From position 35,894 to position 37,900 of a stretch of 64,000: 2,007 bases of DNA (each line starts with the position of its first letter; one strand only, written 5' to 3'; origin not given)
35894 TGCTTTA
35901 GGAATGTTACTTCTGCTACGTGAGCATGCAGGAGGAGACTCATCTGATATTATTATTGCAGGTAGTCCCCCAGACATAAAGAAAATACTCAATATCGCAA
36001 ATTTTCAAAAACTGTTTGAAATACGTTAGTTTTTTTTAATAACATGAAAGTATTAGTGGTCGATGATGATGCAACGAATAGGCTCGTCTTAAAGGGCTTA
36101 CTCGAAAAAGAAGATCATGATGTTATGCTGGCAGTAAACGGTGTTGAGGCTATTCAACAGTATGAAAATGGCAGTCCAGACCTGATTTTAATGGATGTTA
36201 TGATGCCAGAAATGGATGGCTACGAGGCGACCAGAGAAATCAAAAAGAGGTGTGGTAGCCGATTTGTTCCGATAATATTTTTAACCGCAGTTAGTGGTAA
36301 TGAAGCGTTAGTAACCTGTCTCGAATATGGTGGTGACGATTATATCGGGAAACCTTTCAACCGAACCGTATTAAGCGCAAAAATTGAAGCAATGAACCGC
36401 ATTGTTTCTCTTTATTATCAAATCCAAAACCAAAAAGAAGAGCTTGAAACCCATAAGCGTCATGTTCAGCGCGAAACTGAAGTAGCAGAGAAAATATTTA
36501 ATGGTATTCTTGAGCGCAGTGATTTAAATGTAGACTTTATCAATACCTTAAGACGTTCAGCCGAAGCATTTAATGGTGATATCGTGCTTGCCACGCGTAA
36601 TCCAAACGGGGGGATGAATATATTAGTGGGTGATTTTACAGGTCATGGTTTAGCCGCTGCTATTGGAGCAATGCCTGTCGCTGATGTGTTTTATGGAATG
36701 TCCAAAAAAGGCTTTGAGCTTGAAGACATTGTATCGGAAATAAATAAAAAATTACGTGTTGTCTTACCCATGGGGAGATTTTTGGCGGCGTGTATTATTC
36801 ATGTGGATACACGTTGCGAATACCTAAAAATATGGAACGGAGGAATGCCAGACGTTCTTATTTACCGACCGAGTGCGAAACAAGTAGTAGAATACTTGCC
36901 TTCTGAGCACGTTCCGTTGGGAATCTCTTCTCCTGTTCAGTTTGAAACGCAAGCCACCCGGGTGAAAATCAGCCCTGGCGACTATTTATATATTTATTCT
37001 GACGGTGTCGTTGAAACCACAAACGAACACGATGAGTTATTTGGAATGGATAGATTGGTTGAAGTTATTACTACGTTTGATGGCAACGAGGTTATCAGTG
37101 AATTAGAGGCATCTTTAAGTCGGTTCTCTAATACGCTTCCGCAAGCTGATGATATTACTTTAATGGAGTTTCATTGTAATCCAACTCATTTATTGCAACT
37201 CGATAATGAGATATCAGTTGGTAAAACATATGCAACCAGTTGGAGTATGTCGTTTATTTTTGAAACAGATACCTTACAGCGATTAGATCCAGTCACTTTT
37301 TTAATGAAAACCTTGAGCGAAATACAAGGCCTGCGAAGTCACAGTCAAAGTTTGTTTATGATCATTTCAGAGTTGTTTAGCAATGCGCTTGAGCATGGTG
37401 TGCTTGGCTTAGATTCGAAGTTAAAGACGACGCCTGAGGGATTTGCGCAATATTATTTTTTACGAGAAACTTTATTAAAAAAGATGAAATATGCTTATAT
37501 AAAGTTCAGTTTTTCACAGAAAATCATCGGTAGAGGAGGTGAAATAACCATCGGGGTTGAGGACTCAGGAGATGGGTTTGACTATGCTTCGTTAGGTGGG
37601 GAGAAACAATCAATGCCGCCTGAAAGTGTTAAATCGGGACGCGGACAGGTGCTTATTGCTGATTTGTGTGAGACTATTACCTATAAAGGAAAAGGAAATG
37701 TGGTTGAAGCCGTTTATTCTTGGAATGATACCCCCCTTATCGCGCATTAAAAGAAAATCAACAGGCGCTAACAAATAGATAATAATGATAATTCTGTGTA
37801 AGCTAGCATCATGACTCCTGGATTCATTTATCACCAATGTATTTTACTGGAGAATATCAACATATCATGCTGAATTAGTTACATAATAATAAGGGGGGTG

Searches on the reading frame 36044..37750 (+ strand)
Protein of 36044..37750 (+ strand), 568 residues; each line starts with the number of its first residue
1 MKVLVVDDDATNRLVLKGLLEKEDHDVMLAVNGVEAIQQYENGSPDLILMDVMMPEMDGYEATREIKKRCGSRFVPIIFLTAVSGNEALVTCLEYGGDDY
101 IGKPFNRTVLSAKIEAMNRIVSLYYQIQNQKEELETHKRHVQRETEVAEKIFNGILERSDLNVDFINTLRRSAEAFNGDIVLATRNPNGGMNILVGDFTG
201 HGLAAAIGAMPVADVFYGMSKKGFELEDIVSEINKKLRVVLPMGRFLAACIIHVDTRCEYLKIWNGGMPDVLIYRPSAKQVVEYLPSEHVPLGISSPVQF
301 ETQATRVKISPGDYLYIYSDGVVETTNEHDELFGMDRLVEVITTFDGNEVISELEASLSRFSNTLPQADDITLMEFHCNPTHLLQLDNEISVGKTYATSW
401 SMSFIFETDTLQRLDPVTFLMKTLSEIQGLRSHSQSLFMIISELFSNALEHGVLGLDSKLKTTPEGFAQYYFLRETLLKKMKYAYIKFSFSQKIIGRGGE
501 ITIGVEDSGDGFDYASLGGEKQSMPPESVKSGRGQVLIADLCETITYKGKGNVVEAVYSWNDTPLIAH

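Call 82: search_protein_families(library=pfam, proteins=[window:36044-37750:+], max_evalue=0.00001)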
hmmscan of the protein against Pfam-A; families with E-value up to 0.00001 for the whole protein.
window:36044-37750:+ (568 aa): 3 families
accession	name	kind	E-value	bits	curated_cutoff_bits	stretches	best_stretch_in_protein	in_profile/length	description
PF07228.17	SpoIIE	-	3.1e-37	128.8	25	1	188-376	2-189/192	Stage II sporulation protein E (SpoIIE)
PF00072.30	Response_reg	-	3.5e-28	98.4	30.2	1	3-114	1-110/111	Response regulator receiver domain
PF13581.12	HATPase_c_2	-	1.6e-06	28.6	27.4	1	435-556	30-125/127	Histidine kinase-like ATPase domain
